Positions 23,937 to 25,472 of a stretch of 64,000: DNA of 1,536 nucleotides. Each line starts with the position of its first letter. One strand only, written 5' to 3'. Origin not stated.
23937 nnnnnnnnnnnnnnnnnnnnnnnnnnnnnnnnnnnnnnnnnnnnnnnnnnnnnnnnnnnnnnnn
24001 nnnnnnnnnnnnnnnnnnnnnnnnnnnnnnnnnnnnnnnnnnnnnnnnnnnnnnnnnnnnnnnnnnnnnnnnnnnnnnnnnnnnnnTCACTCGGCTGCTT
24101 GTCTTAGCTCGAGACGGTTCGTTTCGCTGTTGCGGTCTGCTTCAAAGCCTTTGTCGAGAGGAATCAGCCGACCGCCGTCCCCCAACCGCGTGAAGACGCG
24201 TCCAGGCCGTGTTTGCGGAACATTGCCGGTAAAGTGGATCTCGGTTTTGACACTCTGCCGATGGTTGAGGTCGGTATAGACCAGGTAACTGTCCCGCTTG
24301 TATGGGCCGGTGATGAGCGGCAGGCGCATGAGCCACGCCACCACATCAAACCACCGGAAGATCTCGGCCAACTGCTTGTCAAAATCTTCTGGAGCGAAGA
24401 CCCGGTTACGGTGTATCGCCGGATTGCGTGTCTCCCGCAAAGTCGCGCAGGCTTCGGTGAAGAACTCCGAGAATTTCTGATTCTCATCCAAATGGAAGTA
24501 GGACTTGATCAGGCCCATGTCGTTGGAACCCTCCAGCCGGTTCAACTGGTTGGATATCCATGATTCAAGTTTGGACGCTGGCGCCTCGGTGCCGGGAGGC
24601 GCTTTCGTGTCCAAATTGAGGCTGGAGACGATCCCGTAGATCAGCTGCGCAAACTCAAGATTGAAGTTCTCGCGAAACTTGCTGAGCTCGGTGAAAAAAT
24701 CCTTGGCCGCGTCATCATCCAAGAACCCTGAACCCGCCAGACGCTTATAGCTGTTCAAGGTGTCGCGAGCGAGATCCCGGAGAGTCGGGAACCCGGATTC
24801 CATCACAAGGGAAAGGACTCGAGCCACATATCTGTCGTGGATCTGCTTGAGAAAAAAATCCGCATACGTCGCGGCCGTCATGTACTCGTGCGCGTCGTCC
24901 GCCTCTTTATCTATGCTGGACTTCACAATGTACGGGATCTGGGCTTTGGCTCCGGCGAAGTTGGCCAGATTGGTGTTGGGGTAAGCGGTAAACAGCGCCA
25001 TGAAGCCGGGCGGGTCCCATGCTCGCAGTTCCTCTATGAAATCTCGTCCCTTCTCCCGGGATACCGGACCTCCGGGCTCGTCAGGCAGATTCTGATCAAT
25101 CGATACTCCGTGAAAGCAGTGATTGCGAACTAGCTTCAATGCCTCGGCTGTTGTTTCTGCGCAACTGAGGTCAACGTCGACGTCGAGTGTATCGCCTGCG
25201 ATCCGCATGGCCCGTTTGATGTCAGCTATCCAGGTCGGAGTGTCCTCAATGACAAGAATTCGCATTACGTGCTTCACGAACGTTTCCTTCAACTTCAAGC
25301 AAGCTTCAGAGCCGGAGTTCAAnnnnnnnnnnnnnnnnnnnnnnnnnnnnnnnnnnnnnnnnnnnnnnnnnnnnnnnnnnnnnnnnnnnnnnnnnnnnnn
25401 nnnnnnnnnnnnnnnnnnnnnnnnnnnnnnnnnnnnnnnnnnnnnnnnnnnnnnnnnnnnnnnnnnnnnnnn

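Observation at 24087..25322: Receiver domain fused to a putative HEPN RNase (Rx4H: RNPAIH)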

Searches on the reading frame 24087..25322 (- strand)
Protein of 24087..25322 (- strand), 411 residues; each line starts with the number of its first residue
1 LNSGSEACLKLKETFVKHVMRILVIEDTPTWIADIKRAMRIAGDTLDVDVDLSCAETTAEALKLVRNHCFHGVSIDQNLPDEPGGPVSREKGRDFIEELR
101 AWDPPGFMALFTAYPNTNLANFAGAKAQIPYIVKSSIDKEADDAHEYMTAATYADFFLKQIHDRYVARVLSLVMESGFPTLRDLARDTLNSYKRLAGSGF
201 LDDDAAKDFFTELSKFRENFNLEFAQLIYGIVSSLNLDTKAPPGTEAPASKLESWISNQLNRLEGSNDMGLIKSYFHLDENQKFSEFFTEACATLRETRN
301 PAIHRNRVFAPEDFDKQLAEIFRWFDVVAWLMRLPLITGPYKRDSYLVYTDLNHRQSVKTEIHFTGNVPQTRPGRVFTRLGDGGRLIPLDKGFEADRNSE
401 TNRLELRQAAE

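Call 3: search_protein_families(library=pfam, proteins=[window:24087-25322:-], max_evalue=1)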
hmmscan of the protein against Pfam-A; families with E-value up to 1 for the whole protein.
window:24087-25322:- (411 aa): 3 families
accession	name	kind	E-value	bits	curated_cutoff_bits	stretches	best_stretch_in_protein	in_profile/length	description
PF00072.30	Response_reg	-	0.0025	18.4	30.2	1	22-135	1-100/111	Response regulator receiver domain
PF18731.6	HEPN_Swt1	-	0.0037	18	27.5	1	281-328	68-114/115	Swt1-like HEPN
PF17423.7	SwrA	-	0.15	12.4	25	1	32-51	79-98/116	Swarming motility protein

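Call 4: search_protein_families(library=padloc, proteins=[window:24087-25322:-], max_evalue=1)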
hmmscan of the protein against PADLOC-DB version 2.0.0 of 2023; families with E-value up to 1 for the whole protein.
window:24087-25322:- (411 aa): 0 families

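Call 5: find_homologous_proteins(query=window:24087-25265:-)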
Query window:24087-25265:- (392 aa): 4 proteins with E <= 0.001 among 4775 candidates.
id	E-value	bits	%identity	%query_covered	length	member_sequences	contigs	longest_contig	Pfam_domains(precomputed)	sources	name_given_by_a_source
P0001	2.4e-265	898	100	100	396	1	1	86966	-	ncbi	ncbi:MAG: response regulator [Pseudomonadota bacterium]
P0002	5.3e-145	502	57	99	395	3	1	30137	-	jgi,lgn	jgi:hypothetical protein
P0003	5.8e-134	465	54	99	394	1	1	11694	-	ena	-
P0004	6.2e-79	284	38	99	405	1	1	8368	-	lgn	-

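Call 13: find_encoding_contigs(protein=P0002, flank=10000, max_places=3)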
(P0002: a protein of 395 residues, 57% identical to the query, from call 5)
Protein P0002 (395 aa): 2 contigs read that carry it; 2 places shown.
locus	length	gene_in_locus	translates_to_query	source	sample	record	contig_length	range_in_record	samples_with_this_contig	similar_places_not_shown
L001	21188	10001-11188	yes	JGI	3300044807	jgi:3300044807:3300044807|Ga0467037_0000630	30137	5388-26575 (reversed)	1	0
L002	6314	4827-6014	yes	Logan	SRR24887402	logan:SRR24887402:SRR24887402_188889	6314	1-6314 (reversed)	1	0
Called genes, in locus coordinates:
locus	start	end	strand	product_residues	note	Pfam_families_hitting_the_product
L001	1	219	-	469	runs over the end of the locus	PF19363:DUF5939, PF00211:Guanylate_cyc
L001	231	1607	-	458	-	PF00067:p450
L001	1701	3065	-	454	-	PF02089:Palm_thioest (weak), PF18067:Lipase_C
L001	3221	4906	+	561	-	PF05977:MFS_3, PF07690:MFS_1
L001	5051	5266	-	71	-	-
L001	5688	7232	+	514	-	PF02518:HATPase_c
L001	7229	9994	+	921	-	PF01590:GAF (faint), PF13185:GAF_2 (weak), PF02518:HATPase_c (weak)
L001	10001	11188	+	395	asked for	-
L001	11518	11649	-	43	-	-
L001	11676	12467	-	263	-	PF00535:Glycos_transf_2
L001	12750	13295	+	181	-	PF00908:dTDP_sugar_isom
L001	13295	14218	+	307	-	PF01370:Epimerase, PF04321:RmlD_sub_bind, PF07993:NAD_binding_4 (weak), PF16363:GDP_Man_Dehyd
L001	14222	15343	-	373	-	PF13439:Glyco_transf_4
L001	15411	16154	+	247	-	-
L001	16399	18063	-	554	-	PF07219:HemY_N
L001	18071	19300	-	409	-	-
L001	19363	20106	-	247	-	PF02602:HEM4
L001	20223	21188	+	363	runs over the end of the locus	PF00814:TsaD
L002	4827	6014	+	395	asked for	-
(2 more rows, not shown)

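Call 14: find_encoding_contigs(protein=P0003, flank=10000, max_places=3)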
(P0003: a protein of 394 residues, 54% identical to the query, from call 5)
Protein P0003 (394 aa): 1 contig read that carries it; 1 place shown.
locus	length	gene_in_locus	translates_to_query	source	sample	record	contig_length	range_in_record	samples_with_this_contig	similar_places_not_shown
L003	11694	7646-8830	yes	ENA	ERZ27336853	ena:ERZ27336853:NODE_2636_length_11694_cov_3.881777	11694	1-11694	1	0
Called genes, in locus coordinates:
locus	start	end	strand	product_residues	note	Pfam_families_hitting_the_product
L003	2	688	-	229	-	?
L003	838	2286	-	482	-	PF13638:PIN_4 (weak)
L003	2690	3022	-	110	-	-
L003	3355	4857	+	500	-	PF02518:HATPase_c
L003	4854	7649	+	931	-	PF01590:GAF (weak), PF13185:GAF_2 (weak), PF02518:HATPase_c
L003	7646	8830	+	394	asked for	-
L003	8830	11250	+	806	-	PF13191:AAA_16 (faint)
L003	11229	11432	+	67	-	-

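Call 15: find_encoding_contigs(protein=P0004, flank=10000, max_places=3)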
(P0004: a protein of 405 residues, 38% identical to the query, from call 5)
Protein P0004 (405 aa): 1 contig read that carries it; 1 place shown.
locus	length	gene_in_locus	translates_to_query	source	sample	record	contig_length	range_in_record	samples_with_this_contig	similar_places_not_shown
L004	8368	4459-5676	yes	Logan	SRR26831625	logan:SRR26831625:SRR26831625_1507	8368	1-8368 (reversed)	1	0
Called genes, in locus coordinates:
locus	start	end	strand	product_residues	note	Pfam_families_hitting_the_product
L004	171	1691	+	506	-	PF02518:HATPase_c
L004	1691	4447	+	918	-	PF13492:GAF_3 (faint), PF13185:GAF_2 (weak), PF01590:GAF (weak), PF02518:HATPase_c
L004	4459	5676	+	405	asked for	-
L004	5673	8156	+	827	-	-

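Call 17: predict_structure(alignment_id=A1)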
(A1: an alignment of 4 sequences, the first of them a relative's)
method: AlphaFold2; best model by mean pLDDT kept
length: 396 residues; sequences in the alignment: 4
mean_pLDDT: 68.1   pTM: 0.71
mean pLDDT of the five models: 68.1, 66.2, 65.4, 62.4, 60.5
residues with pLDDT >= 90: 29; 70-90: 209; 50-70: 50; < 50: 108
segments of 3 or more residues with pLDDT < 50: 89-95, 98-113, 287-292, 325-383, 385-396
pLDDT, mean of each block of 10 residues (from residue 1): 77 81 87 87 84 81 76 73 62 46 40 53 50 71 82 84 78 93 85 89 89 72 75 85 87 82 86 86 56 66 87 81 47 32 26 29 34 37 40 34
secondary structure, 60 per line:
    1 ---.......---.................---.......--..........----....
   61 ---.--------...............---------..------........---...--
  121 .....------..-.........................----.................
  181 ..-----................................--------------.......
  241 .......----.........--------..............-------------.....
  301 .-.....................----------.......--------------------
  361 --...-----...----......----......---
elements in order: E4-10 H14-30 E34-40 H43-52 E57-60 H74-87 H105-112 E116-118 H121-125 H135-159 H164-182 H188-219 H234-247 H252-260 H269-282 H296-301 H303-323 H334-340 E363-365 E371-373 E378-383 E388-393

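Call 38: find_related_loci(query=A5, collection=genome_contigs, flank=8000)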
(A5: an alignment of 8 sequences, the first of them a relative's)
Query A5 (396 aa) in genome_contigs; peptide patterns used: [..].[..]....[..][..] (x = any residue, [..] = any of these).
15 stretches matched a pattern; 1 encode a relative of the query (tblastn E <= 1e-3); 1 distinct loci.
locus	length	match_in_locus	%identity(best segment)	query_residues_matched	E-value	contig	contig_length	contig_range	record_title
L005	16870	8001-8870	27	6-324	2e-15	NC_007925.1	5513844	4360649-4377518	Rhodopseudomonas palustris BisB18, complete sequence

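Call 40: search_protein_families(library=pfam, proteins=[L005:3644-5167:+, L005:5164-7986:+, L005:7965-9122:+, L005:9122-11803:+, L005:12579-13925:+, L005:13918-15759:+, L005:874-2748:+], max_evalue=0.1)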
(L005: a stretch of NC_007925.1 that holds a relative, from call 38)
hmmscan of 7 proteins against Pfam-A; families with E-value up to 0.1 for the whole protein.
L005:3644-5167:+ (507 aa): 2 families
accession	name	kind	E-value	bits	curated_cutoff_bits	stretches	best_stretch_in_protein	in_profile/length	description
PF02518.31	HATPase_c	-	7.9e-15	55.7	26.4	1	379-488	2-109/111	Histidine kinase-, DNA gyrase B-, and HSP90-like ATPase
PF14501.12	HATPase_c_5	-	0.044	14.1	22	0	385-468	8-84/102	GHKL domain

L005:5164-7986:+ (940 aa): 3 families
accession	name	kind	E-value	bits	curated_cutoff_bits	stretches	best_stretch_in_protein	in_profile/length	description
PF02518.31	HATPase_c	-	2.4e-14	54.1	26.4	1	840-936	2-107/111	Histidine kinase-, DNA gyrase B-, and HSP90-like ATPase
PF13185.12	GAF_2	-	2.3e-07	31.5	28.6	1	458-537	55-136/136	GAF domain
PF01590.32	GAF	-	3.2e-06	28.1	22.4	1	460-536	55-133/133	GAF domain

L005:7965-9122:+ (385 aa): 0 families

L005:9122-11803:+ (893 aa): 4 families
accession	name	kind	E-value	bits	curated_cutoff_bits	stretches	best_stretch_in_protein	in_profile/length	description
PF13401.12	AAA_22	-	1.2e-05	26.1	27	1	69-107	3-33/130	AAA domain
PF07693.20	KAP_NTPase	-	0.00034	20.4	20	1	232-304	149-228/293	KAP family P-loop domain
PF05545.16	FixQ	-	0.012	16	29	1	188-211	11-34/49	Cbb3-type cytochrome oxidase component FixQ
PF25199.1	nSTAND_NTPase5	-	0.019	15.2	34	0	54-98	24-68/145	Novel STAND NTPase 5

L005:12579-13925:+ (448 aa): 1 family
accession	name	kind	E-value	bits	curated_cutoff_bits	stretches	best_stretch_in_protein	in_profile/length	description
PF19888.4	DUF6361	-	2.6e-53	181.9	25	1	42-439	1-384/388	Family of unknown function (DUF6361)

L005:13918-15759:+ (613 aa): 1 family
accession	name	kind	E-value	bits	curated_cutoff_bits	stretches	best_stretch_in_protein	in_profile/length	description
PF13091.12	PLDc_2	-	0.00023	21.4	27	1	307-348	80-118/132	PLD-like domain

L005:874-2748:+ (624 aa): 3 families
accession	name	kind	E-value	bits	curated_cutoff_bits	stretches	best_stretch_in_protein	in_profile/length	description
PF13091.12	PLDc_2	-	5.7e-20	71.9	27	2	267-409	1-131/132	PLD-like domain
PF00614.28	PLDc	-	0.00029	21.2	21.9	0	532-552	5-25/28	Phospholipase D Active site motif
PF12802.13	MarR_2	-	0.031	14.9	27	1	34-80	9-57/61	MarR family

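Call 49: search_protein_families(library=pfam, proteins=[L003:838-2286:-, L003:8830-11250:+, L004:5673-8156:+], max_evalue=0.1)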
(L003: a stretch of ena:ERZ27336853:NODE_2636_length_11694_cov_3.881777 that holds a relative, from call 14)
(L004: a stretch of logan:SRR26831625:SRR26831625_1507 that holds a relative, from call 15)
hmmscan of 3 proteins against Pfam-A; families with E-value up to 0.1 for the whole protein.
L003:838-2286:- (482 aa): 1 family
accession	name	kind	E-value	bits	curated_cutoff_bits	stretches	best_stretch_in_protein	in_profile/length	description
PF13638.12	PIN_4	-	2.3e-06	28.4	21.9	1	18-151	3-121/132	PIN domain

L003:8830-11250:+ (806 aa): 4 families
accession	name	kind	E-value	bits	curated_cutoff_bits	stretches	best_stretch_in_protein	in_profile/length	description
PF13191.12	AAA_16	-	1.1e-06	29.7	32.6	1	56-246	15-164/167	AAA ATPase domain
PF07693.20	KAP_NTPase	-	0.00025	20.9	20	1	215-288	154-233/293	KAP family P-loop domain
PF13401.12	AAA_22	-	0.00056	20.7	27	0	64-122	4-54/130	AAA domain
PF06309.17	Torsin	-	0.0039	17.7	27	1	34-88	26-76/127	Torsin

L004:5673-8156:+ (827 aa): 4 families
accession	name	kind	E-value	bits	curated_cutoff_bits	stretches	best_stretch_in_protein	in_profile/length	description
PF07693.20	KAP_NTPase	-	7.8e-06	25.8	20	1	220-292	153-231/293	KAP family P-loop domain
PF13401.12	AAA_22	-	0.0025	18.6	27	1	74-254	5-118/130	AAA domain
PF13191.12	AAA_16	-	0.013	16.4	32.6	1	63-250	14-162/167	AAA ATPase domain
PF00004.35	AAA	-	0.077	13.9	21.2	0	215-256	53-106/131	ATPase family associated with various cellular activities (AAA)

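Call 52: search_protein_families(library=ncbifam, alignment_id=A3, max_evalue=1)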
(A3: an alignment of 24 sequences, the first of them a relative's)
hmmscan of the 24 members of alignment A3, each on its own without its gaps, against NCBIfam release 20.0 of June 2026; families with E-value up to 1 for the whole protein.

A. member 1, P0001 (396 aa): 0 families

B. families by the number of members that match (of 24 scanned): 7 families
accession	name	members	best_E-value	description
NF007928.2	PRK10643.1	2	0.061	two-component system response regulator PmrA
NF012013.0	PRK15469.1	1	0.017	glyoxylate/hydroxypyruvate reductase GhrA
NF008378.0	PRK11173.1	1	0.068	two-component system response regulator ArcA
NF006900.1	PRK09390.1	1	0.084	response regulator FixJ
NF041488.1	caps_synth_Cps4B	1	0.12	capsular polysaccharide biosynthesis protein Cps4B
TIGR02938.1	nifL_nitrog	1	0.12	nitrogen fixation negative regulator NifL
TIGR00407.1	proA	1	0.18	glutamate-5-semialdehyde dehydrogenase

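Call 92: fold_search(model_id=the predicted structure, library=pdb)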
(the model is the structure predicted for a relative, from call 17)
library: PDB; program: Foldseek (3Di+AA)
matches with E <= 10: 1221; with E <= 0.001: 2
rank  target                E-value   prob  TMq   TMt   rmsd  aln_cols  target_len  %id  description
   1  6ob8_A                1.4e-04  1.00  0.27  0.34   9.8       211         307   18  Crystal structure of a dual sensor histidine kinase in green light illuminated state (released 2019-09-18)
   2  6oap_A                8.2e-04  1.00  0.24  0.30   9.9       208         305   20  Crystal structure of a dual sensor histidine kinase in the green-light absorbing Pg state (released 2019-09-18)
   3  6ob8_B                1.1e-03  1.00  0.24  0.30   9.5       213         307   17  Crystal structure of a dual sensor histidine kinase in green light illuminated state (released 2019-09-18)
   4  6oaq_B                1.2e-03  1.00  0.25  0.31   9.4       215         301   17  Crystal structure of a dual sensor histidine kinase in BeF3- bound state (released 2019-09-18)
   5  8xat_A                1.3e-03  1.00  0.23  0.46  13.1       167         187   16  Crystal structure of AtARR1(RD-DBD) (released 2024-01-24)
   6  6oap_B                1.4e-03  1.00  0.24  0.30   9.6       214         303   18  Crystal structure of a dual sensor histidine kinase in the green-light absorbing Pg state (released 2019-09-18)
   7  8tef_A                1.4e-03  1.00  0.25  0.20  18.8       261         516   13  PorX primitive monoclinic crystal form (released 2024-04-17)
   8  6oaq_A                1.9e-03  1.00  0.28  0.35   9.5       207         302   18  Crystal structure of a dual sensor histidine kinase in BeF3- bound state (released 2019-09-18)
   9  6zix_A                2.4e-03  0.97  0.18  0.34  18.1       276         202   15  Structure of RcsB from Salmonella enterica serovar Typhimurium bound to promoter P1flhDC in the presence of phosphomim (released 2021-02-17)
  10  8tef_D                3.3e-03  0.99  0.25  0.20  18.8       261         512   13  PorX primitive monoclinic crystal form (released 2024-04-17)
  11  6zix_B                3.8e-03  0.98  0.22  0.40  19.4       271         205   12  Structure of RcsB from Salmonella enterica serovar Typhimurium bound to promoter P1flhDC in the presence of phosphomim (released 2021-02-17)
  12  5vxn_B                4.0e-03  0.99  0.23  0.43  20.2       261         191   14  Structure of two RcsB dimers bound to two parallel DNAs. (released 2018-03-07)
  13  5i4c                  4.7e-03  1.00  0.22  0.56   5.2       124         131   14  Crystal structure of non-phosphorylated receiver domain of the stress response regulator RcsB from Escherichia coli (released 2016-10-12)
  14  7lza                  5.3e-03  1.00  0.25  0.42   5.5       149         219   19  Activated form of VanR from S. coelicolor (released 2021-07-14)
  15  1xhe_A                5.9e-03  1.00  0.25  0.71   5.6       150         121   17  Crystal structure of the receiver domain of redox response regulator arca (released 2005-05-17)
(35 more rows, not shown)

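Call 94: find_related_loci(query=A5, collection=viral_contigs, flank=8000)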
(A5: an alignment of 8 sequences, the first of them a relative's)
Query A5 (396 aa) in viral_contigs; peptide patterns used: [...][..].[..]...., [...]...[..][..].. (x = any residue, [..] = any of these).
122 stretches matched a pattern, but none encodes a relative of the query by tblastn (E <= 1e-3).

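Call 95: find_related_loci(query=A5, collection=metagenome_contigs, flank=10000)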
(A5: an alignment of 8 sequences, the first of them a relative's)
Query A5 (396 aa) in metagenome_contigs; peptide patterns used: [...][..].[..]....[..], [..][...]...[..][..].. (x = any residue, [..] = any of these).
169 stretches matched a pattern; 1 encode a relative of the query (tblastn E <= 1e-3); 1 distinct loci.
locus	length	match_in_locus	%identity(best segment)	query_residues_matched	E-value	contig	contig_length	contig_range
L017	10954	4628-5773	35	5-383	3e-72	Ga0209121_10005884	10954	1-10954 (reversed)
